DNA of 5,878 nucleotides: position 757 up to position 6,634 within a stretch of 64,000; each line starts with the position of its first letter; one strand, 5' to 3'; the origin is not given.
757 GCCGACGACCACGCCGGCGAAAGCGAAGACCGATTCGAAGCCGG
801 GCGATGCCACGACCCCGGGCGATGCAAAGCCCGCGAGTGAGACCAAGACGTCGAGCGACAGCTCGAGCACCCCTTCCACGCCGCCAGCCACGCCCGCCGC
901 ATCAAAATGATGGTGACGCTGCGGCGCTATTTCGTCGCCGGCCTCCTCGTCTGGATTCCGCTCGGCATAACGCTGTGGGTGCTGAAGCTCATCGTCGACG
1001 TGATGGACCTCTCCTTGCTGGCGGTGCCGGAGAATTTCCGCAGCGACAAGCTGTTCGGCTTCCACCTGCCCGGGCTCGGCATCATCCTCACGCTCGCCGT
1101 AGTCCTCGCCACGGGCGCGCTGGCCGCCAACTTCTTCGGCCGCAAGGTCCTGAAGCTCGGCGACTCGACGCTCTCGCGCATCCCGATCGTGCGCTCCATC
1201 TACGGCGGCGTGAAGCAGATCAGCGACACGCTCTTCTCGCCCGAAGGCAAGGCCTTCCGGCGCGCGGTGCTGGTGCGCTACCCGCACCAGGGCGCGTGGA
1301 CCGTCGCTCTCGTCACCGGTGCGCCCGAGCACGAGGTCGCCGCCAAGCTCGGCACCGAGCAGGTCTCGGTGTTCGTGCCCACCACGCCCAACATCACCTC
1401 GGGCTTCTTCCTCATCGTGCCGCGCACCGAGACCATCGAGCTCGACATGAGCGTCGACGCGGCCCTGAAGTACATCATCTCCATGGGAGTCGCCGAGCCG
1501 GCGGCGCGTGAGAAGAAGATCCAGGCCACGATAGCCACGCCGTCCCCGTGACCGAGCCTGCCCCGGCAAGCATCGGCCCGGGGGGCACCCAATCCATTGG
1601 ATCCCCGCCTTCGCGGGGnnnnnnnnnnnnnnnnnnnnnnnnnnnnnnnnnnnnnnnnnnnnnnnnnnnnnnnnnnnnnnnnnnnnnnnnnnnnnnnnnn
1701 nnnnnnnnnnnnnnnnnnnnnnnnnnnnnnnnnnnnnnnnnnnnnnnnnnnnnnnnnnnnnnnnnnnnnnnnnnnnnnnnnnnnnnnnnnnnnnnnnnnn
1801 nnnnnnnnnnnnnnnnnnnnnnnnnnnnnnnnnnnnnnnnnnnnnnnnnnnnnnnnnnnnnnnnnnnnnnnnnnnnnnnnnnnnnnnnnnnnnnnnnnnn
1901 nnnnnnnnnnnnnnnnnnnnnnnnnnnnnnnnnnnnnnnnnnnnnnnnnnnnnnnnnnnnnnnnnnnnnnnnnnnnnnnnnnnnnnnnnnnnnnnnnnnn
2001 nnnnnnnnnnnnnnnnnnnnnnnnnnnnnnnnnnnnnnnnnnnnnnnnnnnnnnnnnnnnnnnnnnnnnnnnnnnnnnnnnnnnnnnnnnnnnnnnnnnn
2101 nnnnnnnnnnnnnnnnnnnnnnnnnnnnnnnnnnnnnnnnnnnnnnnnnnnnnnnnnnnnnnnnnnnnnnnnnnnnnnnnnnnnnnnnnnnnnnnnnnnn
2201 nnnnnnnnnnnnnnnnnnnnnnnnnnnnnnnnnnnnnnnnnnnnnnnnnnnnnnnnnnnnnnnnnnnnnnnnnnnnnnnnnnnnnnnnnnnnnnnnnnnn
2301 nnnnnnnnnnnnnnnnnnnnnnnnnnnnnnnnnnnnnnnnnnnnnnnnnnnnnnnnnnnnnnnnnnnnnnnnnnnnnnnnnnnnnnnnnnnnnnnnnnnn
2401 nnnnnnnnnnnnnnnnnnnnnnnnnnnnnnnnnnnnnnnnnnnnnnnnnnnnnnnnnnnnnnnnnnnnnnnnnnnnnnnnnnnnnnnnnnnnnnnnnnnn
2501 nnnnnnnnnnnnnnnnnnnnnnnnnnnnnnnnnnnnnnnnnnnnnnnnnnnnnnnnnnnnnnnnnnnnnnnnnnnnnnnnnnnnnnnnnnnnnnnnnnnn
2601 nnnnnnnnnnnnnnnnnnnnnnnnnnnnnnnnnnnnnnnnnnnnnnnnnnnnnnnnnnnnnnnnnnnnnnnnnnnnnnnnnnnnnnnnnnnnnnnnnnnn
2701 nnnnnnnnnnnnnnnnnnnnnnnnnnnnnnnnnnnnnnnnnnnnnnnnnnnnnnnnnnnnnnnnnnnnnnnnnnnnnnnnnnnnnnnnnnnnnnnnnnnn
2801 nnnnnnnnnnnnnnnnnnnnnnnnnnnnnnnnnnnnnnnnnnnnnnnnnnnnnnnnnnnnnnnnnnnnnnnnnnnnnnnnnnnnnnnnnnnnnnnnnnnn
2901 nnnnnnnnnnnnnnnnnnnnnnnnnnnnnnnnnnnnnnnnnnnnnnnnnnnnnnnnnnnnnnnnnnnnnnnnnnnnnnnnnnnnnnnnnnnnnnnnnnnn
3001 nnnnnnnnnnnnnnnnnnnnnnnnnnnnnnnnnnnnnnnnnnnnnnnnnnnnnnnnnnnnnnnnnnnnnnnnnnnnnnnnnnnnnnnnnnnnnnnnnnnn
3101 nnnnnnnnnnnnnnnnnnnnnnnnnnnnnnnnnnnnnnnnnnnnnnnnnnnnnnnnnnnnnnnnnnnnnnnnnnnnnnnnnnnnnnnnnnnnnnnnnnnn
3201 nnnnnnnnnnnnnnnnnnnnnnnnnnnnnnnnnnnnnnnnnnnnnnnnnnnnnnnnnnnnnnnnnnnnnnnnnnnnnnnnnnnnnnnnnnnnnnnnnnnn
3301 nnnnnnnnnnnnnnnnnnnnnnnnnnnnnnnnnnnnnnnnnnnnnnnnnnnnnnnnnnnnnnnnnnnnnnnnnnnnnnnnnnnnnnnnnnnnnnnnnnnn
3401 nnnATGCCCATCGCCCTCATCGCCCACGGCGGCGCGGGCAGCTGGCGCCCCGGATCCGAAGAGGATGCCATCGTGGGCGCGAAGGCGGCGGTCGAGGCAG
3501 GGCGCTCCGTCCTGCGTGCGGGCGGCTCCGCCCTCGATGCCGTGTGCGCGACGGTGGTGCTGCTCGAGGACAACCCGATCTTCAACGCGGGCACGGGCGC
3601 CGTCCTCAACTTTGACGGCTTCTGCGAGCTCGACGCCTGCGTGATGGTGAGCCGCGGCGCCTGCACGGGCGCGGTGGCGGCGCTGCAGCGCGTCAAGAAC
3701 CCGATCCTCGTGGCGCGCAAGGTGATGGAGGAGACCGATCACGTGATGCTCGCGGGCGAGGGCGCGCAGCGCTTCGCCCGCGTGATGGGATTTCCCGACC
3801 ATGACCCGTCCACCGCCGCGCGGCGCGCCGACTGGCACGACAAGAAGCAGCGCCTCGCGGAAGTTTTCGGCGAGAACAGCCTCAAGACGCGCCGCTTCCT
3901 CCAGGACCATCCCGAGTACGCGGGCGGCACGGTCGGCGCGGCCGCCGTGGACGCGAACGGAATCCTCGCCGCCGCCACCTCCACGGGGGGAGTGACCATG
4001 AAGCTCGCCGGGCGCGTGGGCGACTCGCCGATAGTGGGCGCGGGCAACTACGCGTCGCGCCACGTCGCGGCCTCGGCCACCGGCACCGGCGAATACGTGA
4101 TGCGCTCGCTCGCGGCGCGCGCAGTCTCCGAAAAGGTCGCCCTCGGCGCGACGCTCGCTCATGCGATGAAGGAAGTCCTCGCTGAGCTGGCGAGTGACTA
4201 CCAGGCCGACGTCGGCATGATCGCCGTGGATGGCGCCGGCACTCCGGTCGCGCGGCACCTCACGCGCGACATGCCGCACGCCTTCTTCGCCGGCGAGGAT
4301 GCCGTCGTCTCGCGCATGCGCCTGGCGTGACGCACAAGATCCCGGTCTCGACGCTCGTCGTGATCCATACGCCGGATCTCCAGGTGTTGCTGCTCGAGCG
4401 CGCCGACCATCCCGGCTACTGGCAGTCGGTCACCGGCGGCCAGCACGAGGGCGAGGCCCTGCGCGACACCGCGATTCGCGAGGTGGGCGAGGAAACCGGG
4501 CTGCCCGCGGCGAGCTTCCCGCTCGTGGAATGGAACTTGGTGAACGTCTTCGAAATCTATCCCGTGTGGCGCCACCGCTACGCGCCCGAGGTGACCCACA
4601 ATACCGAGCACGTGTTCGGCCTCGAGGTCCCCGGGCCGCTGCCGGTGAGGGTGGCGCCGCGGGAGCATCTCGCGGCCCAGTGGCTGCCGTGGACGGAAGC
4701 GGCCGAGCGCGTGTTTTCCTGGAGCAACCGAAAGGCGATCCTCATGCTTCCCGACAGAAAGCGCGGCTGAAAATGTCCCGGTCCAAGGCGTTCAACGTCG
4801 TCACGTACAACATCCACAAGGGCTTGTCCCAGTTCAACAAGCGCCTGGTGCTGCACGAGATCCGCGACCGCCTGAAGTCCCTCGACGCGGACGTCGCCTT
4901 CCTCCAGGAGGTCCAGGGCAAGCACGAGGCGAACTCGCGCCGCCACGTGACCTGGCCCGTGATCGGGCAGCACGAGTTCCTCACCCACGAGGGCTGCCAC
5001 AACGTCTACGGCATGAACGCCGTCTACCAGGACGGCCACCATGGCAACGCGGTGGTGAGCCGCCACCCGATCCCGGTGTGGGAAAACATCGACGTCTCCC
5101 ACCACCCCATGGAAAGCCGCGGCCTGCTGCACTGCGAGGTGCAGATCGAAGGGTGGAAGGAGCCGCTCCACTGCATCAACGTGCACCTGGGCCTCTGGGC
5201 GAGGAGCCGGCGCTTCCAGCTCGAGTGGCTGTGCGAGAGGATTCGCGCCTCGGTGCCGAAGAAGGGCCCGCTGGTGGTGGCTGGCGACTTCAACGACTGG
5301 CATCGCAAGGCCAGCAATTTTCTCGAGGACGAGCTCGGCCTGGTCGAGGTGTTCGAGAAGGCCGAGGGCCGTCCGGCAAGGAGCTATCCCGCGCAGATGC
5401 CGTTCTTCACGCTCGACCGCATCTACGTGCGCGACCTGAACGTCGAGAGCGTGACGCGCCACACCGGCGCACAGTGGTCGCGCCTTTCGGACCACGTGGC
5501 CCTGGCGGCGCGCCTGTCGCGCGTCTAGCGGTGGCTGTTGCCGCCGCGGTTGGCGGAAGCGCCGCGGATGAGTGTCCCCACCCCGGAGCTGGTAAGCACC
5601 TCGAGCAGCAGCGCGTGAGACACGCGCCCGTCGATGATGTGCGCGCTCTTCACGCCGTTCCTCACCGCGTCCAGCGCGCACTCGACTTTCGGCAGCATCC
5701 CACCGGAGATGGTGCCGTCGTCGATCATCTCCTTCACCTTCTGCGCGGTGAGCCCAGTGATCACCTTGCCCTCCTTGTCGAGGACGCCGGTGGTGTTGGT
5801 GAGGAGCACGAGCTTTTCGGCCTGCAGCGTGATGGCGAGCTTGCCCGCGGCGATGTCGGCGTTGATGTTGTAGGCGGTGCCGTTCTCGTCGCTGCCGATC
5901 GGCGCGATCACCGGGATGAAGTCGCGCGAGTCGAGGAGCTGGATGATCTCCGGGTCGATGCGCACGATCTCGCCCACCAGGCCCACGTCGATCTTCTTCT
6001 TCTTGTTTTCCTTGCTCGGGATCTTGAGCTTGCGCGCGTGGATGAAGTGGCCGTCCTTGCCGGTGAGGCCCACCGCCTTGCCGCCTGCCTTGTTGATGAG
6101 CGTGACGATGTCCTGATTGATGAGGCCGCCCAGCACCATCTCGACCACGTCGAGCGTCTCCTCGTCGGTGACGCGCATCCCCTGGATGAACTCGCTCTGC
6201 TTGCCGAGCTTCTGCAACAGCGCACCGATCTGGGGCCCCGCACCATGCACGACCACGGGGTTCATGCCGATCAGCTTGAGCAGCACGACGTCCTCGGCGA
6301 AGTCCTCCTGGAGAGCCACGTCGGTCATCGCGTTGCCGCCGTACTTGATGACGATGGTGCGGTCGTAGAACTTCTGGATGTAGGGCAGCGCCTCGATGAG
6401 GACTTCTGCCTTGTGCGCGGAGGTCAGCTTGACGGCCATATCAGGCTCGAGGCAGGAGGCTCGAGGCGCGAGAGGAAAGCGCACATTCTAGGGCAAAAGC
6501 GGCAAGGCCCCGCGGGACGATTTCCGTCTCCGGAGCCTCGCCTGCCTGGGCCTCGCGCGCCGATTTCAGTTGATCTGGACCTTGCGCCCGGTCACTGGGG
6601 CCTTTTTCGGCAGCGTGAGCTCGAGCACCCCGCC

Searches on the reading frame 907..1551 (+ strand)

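Call 82: search_protein_families(library=pfam, proteins=[window:907-1551:+], max_evalue=0.0001)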
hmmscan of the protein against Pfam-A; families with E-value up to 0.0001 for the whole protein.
window:907-1551:+ (214 aa): 1 family
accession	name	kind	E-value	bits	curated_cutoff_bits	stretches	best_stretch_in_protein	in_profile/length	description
PF04367.18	DUF502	-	5.3e-36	123.2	23.8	1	60-165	1-107/107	Protein of unknown function (DUF502)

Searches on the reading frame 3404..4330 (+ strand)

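Call 67: search_protein_families(library=pfam, proteins=[window:3404-4330:+], max_evalue=0.0001)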
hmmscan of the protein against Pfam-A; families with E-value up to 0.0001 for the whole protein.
window:3404-4330:+ (308 aa): 1 family
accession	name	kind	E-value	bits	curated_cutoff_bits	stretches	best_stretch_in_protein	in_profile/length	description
PF01112.23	Asparaginase_2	-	7.6e-88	295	27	1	4-297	2-300/309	Asparaginase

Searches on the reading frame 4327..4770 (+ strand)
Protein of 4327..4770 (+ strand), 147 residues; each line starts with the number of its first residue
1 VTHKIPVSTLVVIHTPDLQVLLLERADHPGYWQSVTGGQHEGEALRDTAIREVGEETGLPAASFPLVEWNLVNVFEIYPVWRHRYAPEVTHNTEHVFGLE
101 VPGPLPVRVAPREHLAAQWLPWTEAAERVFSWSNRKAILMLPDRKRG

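Call 82: search_protein_families(library=pfam, proteins=[window:4327-4770:+], max_evalue=0.0001)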
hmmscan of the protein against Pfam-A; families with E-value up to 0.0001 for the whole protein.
window:4327-4770:+ (147 aa): 1 family
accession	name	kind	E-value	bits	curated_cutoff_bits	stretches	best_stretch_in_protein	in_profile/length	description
PF00293.34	NUDIX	-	5.4e-17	62.5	21.1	1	6-136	3-129/134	NUDIX domain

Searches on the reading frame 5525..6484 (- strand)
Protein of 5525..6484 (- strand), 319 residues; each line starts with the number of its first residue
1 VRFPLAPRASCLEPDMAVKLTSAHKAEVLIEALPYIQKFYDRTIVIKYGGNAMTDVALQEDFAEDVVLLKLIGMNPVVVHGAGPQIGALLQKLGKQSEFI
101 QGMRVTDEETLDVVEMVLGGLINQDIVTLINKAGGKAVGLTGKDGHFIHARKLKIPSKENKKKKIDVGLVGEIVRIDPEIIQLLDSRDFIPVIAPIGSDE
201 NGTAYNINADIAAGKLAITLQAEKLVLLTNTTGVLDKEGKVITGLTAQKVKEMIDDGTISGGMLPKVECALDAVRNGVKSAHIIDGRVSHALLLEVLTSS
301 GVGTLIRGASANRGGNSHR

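Call 82: search_protein_families(library=pfam, proteins=[window:5525-6484:-], max_evalue=0.0001)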
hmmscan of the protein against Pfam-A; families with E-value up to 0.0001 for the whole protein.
window:5525-6484:- (319 aa): 1 family
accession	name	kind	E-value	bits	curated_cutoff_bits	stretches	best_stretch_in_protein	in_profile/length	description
PF00696.33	AA_kinase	-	4.8e-47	161.1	24.9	1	43-285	2-234/234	Amino acid kinase family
